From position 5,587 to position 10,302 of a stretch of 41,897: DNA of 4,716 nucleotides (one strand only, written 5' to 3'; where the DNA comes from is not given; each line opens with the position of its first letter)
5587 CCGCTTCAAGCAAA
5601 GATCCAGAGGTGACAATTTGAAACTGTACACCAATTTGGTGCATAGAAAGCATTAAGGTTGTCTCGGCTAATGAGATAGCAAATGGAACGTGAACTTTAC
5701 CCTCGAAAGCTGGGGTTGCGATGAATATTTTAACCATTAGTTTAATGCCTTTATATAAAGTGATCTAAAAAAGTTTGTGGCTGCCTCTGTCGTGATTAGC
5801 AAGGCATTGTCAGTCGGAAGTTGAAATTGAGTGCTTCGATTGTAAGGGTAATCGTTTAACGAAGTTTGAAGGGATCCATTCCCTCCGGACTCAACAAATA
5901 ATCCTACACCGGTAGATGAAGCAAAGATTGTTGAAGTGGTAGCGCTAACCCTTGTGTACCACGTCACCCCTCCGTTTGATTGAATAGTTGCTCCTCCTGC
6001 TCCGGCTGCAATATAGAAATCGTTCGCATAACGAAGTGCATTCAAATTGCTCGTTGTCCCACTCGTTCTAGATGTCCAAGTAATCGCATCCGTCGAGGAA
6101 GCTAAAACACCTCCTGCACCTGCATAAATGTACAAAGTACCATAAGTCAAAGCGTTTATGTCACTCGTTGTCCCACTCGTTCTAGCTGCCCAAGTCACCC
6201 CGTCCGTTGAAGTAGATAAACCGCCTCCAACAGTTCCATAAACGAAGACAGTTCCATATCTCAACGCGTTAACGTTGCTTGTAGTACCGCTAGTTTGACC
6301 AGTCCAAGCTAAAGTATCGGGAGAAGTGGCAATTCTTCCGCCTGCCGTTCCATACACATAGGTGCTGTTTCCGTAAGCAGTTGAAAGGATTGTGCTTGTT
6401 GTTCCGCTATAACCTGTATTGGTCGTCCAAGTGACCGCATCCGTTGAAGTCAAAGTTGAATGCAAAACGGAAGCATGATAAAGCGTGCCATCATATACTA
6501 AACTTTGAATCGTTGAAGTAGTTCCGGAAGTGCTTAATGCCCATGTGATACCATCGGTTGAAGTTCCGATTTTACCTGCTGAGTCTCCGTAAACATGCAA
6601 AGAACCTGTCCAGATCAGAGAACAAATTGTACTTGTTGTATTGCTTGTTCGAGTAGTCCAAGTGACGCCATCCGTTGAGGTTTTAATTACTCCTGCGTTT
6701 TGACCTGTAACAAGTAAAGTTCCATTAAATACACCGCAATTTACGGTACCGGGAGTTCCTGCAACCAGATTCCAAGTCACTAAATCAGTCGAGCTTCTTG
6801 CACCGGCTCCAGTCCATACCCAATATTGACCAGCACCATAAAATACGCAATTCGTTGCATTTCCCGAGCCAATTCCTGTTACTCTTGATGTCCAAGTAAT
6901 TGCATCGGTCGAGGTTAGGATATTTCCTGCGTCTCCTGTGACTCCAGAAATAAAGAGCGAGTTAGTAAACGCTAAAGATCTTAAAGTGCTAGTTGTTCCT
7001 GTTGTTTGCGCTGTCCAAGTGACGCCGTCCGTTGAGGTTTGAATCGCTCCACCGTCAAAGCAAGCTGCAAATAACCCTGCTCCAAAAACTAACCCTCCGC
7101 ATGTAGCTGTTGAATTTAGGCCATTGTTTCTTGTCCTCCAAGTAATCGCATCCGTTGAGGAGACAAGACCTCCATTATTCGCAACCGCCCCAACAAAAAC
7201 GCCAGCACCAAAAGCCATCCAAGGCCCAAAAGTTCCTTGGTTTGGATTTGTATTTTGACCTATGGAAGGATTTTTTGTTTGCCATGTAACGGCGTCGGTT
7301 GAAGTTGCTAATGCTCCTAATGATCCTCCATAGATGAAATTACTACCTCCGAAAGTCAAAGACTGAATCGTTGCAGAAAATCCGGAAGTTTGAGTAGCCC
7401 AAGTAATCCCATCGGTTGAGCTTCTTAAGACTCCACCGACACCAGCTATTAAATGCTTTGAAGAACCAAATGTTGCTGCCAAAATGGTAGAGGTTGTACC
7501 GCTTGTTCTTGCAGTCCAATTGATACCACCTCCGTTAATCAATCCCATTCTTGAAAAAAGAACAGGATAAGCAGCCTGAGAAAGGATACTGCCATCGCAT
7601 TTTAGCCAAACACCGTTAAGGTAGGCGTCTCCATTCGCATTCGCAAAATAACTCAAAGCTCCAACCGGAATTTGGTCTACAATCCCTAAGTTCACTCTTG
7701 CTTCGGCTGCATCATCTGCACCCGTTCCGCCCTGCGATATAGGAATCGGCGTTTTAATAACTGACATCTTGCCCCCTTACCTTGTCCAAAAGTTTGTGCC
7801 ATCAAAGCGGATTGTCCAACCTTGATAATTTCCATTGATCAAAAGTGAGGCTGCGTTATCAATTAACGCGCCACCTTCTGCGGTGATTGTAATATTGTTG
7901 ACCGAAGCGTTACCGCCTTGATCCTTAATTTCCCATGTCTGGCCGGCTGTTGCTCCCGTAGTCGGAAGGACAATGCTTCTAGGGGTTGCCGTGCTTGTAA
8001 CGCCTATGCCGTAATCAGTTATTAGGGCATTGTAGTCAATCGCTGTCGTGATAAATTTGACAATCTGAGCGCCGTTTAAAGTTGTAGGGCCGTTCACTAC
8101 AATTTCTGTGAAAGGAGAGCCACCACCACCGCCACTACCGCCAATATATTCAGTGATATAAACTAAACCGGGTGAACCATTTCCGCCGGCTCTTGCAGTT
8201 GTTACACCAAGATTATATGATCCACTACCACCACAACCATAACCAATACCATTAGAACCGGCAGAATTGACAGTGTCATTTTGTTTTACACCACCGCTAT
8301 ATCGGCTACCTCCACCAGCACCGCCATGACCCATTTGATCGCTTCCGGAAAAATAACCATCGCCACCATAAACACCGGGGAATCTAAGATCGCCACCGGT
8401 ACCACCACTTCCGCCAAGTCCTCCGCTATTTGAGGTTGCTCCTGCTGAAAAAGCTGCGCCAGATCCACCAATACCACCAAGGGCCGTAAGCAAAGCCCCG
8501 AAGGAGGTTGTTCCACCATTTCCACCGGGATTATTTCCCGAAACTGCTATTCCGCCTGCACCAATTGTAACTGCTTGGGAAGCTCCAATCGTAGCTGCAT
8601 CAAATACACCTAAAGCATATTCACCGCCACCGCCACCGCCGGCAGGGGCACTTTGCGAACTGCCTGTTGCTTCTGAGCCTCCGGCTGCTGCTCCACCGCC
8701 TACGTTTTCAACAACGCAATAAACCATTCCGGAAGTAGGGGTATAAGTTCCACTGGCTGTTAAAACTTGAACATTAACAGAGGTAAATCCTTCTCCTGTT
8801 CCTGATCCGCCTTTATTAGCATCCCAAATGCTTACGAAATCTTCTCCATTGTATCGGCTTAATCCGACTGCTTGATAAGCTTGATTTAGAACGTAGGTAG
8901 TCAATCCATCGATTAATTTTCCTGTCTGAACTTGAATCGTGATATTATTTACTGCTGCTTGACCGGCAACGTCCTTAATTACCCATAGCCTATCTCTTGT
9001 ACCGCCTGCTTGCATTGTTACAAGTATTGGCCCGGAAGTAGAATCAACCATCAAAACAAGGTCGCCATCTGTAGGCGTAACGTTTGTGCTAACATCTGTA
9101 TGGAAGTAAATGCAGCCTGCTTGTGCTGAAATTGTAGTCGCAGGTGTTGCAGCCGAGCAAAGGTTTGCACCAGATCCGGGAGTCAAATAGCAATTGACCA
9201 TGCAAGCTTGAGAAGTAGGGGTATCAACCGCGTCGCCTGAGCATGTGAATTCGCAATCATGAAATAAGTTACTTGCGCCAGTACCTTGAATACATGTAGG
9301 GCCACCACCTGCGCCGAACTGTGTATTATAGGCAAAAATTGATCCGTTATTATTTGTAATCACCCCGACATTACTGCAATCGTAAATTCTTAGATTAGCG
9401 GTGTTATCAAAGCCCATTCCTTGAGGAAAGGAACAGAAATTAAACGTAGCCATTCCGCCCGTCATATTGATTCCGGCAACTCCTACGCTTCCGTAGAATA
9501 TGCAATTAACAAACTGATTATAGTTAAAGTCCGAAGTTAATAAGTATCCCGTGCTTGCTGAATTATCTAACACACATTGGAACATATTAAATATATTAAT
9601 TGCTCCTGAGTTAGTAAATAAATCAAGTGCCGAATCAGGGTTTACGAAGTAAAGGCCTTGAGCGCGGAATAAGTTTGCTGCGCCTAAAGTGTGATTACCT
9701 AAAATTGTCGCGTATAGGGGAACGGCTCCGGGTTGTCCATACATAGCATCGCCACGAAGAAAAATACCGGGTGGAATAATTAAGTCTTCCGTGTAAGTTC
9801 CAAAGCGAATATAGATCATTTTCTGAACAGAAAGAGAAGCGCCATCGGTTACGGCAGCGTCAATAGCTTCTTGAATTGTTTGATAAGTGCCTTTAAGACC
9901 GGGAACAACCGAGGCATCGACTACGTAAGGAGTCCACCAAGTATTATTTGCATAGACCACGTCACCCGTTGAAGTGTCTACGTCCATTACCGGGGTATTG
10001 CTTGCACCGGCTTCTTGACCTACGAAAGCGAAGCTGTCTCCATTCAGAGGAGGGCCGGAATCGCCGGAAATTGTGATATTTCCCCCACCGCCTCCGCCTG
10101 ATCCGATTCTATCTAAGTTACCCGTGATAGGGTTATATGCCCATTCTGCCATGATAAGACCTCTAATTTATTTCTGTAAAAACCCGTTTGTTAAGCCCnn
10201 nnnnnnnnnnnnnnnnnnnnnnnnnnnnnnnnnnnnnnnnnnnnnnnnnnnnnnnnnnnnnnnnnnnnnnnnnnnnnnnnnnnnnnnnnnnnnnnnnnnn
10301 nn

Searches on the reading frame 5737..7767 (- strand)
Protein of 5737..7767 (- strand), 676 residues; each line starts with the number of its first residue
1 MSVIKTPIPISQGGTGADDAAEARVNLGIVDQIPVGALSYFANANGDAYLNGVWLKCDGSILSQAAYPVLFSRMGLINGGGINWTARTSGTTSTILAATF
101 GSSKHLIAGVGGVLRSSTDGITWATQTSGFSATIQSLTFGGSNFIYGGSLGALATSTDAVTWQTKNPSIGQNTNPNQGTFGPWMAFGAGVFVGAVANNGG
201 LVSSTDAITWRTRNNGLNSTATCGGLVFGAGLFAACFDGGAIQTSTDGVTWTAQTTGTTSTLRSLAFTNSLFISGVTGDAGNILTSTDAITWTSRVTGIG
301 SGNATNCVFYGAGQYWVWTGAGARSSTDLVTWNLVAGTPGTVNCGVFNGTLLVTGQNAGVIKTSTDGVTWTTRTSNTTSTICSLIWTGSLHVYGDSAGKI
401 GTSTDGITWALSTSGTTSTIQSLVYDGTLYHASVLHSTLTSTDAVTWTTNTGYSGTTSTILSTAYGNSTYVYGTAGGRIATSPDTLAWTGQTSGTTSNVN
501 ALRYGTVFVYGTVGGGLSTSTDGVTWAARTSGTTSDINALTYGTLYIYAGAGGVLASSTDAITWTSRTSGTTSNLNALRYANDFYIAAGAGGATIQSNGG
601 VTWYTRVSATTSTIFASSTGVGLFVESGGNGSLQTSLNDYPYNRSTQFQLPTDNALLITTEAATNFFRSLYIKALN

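Call 41: search_protein_families(library=pfam, proteins=[window:5737-7767:-], max_evalue=0.01)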
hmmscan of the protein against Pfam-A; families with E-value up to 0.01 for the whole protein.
window:5737-7767:- (676 aa): 2 families
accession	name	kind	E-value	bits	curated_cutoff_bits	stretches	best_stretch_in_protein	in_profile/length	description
PF19755.4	DUF6242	-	2.9e-06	27.7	29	1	482-564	124-217/217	Domain of unknown function (DUF6242)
PF07484.17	Collar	-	7.1e-05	23.1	24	1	54-80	15-41/57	Phage Tail Collar Domain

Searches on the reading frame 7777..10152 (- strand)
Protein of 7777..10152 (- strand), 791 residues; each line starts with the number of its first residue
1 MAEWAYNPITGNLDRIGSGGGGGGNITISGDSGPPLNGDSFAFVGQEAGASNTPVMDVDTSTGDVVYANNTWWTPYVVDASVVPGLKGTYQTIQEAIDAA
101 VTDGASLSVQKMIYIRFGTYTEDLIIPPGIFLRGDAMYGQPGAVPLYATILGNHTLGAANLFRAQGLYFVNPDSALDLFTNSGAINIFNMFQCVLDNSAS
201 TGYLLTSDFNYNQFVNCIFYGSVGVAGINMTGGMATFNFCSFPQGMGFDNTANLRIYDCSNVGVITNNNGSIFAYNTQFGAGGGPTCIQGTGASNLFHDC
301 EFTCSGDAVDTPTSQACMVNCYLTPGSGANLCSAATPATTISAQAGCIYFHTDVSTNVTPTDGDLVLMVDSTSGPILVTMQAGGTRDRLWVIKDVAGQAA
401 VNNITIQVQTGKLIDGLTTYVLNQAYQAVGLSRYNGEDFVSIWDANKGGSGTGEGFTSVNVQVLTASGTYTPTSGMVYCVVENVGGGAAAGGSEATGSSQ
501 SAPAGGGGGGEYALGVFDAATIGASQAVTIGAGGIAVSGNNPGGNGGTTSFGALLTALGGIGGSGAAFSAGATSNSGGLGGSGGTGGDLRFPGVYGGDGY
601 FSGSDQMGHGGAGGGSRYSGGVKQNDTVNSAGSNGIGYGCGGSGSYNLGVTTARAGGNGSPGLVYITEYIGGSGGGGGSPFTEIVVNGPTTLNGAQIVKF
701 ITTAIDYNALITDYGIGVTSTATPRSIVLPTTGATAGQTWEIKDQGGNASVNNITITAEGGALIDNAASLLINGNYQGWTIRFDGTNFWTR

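Call 41: search_protein_families(library=pfam, proteins=[window:7777-10152:-], max_evalue=0.01)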
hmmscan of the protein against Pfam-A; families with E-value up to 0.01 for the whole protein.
window:7777-10152:- (791 aa): 1 family
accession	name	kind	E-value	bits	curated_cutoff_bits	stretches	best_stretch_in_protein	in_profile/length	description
PF21722.4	Gly_rich_2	-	0.00028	21.4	24.3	1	467-681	3-203/226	Glycine-rich domain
